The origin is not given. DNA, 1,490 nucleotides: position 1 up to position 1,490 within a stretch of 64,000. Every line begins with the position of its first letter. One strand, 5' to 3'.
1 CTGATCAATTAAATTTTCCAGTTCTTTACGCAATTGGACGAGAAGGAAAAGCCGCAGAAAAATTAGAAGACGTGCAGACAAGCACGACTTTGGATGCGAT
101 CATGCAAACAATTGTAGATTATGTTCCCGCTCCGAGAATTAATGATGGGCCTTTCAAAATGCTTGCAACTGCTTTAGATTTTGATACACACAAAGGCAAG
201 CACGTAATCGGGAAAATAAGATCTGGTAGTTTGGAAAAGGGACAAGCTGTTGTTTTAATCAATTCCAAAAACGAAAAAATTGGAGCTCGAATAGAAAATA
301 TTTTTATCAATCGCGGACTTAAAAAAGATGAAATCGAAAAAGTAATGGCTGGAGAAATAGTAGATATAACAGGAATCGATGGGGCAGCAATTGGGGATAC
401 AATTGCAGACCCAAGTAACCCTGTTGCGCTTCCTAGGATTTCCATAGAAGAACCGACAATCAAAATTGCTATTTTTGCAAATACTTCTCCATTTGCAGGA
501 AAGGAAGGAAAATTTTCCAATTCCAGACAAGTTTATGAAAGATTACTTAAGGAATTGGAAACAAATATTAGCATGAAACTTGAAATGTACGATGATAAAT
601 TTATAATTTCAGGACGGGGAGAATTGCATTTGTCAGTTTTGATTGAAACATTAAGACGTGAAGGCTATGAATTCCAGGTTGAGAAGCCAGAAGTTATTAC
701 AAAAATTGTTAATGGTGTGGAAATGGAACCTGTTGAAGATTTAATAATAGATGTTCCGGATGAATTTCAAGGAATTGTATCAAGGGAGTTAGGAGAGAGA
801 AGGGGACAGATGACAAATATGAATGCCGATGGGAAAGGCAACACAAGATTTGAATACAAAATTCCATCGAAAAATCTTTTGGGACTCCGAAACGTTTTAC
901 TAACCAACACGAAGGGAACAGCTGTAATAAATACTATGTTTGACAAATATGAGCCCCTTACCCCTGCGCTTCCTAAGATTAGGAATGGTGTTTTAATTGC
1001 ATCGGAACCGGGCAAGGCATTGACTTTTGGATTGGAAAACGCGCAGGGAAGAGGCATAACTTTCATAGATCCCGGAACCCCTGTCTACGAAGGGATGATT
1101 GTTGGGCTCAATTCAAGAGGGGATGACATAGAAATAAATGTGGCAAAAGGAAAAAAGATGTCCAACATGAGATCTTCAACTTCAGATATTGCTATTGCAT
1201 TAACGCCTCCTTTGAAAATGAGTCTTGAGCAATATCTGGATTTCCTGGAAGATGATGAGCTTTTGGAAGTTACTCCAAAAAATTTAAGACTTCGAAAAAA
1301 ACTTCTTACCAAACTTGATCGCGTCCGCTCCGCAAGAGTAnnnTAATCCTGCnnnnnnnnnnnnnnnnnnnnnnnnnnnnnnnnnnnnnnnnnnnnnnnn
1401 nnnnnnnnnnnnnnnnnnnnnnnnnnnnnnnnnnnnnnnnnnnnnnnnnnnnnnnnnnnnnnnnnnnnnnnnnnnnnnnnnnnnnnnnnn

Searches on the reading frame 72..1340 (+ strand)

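Call 77: search_protein_families(library=pfam, proteins=[window:72-1340:+], max_evalue=0.00001)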
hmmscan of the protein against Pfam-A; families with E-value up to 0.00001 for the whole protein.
window:72-1340:+ (423 aa): 4 families
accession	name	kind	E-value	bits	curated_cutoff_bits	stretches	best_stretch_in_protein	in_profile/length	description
PF21018.2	BipA_C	-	3.3e-42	143.2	23.8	1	305-413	1-109/110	TypA/BipA C-terminal domain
PF00679.30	EFG_C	-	4.3e-20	72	27.9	1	218-301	3-86/89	Elongation factor G C-terminus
PF22042.2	EF-G_D2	-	1e-07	32.4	27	1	35-112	9-82/84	Elongation factor G domain 2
PF03144.31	GTP_EFTU_D2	-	1.3e-07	32.4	30.3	1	42-112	1-73/73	Elongation factor Tu domain 2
